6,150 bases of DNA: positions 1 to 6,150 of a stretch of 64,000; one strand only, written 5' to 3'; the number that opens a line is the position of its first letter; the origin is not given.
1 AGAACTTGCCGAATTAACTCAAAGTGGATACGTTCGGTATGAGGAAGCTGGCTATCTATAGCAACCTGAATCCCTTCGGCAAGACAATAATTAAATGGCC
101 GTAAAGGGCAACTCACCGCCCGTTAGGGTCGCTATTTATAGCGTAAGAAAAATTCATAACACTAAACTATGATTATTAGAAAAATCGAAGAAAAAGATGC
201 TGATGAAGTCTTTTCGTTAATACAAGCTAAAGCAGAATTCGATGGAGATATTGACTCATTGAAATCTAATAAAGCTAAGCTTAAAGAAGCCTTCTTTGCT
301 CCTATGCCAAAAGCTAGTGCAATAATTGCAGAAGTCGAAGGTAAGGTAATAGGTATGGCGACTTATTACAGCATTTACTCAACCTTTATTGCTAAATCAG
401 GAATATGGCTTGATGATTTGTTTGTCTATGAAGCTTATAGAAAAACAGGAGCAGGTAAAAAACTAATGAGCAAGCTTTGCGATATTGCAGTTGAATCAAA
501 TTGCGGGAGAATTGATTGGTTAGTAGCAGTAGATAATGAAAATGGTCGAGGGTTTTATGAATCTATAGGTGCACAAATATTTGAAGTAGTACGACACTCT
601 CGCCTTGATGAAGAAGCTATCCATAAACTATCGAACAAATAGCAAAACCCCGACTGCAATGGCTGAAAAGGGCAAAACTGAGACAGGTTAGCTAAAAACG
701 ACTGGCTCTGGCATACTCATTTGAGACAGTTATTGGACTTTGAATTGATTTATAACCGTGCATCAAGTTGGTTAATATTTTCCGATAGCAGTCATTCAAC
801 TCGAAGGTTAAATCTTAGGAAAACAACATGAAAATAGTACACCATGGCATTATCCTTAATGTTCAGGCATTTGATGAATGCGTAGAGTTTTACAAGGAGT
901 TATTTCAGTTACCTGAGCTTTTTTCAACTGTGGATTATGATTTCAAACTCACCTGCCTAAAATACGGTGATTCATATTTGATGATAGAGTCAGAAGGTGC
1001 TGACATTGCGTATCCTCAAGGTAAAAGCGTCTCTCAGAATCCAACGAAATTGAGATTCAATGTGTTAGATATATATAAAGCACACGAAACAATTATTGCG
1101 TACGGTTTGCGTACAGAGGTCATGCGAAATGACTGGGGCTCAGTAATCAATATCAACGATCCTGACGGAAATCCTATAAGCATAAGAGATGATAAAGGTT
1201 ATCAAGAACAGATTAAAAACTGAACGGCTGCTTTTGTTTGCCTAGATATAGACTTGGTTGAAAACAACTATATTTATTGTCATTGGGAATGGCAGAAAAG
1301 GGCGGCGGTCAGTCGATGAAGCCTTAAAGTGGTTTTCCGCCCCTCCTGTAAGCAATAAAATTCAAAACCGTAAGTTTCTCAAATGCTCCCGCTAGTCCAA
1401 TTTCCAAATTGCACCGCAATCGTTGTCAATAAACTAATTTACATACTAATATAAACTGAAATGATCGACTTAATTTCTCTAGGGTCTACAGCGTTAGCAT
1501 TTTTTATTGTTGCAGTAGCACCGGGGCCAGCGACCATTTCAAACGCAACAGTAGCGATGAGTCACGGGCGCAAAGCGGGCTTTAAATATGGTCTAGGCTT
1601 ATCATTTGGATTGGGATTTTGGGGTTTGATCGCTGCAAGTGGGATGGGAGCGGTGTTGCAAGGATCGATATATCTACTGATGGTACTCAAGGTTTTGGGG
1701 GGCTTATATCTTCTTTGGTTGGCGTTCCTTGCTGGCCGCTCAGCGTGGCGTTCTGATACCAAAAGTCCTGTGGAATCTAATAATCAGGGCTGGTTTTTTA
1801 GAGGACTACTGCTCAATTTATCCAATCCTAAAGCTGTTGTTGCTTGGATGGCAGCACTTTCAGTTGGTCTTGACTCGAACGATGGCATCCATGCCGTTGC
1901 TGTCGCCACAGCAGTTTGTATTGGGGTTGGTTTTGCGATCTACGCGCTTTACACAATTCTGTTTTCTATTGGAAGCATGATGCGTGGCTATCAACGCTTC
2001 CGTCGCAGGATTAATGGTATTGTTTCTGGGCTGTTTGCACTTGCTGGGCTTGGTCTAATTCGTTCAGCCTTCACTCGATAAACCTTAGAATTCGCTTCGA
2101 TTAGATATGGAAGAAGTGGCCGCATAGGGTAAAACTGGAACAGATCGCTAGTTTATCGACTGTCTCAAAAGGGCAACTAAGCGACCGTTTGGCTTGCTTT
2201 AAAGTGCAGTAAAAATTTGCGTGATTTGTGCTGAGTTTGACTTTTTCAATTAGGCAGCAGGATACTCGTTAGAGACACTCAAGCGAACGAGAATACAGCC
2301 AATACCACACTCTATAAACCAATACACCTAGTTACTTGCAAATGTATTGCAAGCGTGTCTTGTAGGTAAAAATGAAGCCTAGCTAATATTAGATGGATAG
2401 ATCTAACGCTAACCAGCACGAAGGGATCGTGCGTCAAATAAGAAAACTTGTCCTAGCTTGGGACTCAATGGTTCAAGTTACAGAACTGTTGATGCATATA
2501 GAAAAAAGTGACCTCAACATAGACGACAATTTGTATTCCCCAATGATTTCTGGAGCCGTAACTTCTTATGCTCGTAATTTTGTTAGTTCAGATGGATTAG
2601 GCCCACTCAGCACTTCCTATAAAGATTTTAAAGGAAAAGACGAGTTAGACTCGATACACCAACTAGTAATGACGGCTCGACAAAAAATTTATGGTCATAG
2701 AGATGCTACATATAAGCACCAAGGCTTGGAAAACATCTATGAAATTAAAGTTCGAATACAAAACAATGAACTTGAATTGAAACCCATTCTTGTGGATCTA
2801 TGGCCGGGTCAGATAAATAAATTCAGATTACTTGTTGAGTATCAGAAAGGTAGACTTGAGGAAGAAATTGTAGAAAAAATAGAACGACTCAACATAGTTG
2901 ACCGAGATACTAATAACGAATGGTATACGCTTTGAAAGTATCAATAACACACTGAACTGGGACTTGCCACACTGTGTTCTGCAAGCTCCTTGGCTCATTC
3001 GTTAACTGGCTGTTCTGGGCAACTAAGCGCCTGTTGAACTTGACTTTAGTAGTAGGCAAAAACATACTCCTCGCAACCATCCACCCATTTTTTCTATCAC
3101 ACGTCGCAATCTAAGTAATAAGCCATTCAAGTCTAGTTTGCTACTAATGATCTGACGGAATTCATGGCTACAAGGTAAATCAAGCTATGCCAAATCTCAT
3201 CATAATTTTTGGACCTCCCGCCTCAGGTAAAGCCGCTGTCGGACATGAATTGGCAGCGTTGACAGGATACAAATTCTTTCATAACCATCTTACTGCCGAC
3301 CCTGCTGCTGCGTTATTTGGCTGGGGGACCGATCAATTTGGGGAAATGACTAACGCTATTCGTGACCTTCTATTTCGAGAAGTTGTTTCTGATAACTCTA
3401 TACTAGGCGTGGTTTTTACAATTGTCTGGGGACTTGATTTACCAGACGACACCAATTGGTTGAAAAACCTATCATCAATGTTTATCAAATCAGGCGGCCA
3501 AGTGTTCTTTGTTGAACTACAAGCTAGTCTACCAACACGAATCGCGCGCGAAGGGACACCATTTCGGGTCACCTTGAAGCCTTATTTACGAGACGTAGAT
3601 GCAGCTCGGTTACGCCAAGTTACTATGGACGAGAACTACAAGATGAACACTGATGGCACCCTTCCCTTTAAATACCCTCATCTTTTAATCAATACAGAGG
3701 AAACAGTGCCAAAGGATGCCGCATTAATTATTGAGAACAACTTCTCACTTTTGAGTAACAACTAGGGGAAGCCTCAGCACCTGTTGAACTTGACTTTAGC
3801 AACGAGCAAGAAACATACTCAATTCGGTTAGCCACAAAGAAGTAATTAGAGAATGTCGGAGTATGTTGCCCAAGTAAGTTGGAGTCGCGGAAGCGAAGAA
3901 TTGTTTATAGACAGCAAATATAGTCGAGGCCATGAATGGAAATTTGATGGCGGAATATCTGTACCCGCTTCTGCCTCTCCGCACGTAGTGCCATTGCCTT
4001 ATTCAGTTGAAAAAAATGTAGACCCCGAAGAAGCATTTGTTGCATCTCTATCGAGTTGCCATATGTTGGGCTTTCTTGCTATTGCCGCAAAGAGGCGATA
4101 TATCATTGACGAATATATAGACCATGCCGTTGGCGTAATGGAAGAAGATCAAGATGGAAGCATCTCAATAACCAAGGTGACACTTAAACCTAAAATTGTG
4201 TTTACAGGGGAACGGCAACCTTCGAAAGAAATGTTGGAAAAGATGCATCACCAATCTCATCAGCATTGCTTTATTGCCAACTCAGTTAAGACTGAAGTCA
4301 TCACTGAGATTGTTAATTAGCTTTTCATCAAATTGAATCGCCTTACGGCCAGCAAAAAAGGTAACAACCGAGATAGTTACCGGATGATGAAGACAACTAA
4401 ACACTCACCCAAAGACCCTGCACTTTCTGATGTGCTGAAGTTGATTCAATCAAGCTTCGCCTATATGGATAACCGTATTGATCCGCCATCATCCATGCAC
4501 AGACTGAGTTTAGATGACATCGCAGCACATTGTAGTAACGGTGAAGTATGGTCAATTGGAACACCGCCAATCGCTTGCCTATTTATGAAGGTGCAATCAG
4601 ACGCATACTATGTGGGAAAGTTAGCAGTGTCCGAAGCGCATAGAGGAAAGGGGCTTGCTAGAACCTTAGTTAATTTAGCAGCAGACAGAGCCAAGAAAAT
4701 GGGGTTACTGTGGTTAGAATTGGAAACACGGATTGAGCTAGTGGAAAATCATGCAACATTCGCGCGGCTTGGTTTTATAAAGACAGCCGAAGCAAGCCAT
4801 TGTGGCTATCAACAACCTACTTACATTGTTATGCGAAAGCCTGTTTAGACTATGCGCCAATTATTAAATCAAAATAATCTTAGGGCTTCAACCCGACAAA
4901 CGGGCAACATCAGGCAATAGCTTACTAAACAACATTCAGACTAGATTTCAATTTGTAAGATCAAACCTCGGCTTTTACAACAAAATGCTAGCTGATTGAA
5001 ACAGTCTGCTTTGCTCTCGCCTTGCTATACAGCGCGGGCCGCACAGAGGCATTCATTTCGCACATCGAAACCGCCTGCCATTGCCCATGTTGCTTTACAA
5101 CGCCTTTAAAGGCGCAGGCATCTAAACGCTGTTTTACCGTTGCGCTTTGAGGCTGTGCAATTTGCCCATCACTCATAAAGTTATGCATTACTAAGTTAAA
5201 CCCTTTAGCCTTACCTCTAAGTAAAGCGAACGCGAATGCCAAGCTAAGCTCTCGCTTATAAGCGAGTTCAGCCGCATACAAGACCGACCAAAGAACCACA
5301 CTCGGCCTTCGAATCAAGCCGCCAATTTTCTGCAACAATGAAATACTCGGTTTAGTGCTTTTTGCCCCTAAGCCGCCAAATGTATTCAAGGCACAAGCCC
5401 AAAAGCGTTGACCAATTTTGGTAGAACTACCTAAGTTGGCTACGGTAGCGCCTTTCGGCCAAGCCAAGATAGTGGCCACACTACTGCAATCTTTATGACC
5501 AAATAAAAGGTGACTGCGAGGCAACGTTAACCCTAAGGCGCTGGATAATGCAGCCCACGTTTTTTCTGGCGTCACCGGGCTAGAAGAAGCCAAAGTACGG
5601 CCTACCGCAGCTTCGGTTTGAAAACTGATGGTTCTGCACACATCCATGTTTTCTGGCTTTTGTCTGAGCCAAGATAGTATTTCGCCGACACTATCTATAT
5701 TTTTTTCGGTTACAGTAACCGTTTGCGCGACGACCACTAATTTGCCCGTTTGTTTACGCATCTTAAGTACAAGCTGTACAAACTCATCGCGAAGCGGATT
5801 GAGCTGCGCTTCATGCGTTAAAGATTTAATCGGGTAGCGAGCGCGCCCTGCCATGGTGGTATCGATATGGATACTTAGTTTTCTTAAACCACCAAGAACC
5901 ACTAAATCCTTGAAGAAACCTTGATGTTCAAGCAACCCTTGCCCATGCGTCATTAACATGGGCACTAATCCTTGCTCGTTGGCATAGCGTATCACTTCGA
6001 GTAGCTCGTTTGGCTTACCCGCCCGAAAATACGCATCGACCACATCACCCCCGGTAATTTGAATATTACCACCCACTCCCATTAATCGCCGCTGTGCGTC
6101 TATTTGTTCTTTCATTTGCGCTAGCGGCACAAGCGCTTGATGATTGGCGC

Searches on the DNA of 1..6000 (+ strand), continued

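Call 87: search_with_rna_model(model_id=R2, sources=[L018, L031, L036, L037, L003, L009, L010, L014, L015], max_evalue=1)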
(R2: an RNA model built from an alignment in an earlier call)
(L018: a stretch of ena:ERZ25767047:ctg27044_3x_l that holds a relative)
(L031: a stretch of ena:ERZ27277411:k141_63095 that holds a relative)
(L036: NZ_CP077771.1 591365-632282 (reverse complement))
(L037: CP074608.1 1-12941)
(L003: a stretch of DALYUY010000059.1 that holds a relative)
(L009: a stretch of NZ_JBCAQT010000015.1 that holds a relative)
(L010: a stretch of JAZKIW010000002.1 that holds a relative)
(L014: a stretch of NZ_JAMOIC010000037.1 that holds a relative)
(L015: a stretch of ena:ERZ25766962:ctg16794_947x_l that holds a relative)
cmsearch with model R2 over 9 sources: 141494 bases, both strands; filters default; matches with E-value up to 1: 9.
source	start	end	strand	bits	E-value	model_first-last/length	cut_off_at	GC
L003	9883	9968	+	71.8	1.2e-16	1-84/84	no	0.56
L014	9883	9968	+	71.8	1.2e-16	1-84/84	no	0.56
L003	10468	10515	+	56.6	1.5e-12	1-84/84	no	0.56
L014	10468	10515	+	56.6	1.5e-12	1-84/84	no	0.56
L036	18689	18790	-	52.5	2e-11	1-84/84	no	0.44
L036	19247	19346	-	51.1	4.9e-11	1-84/84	no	0.46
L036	16380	16477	-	48.6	2.3e-10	1-84/84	no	0.51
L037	4374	4433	-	46.4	9.3e-10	1-84/84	no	0.55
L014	10773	10894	+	29.6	3.3e-05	1-84/84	no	0.56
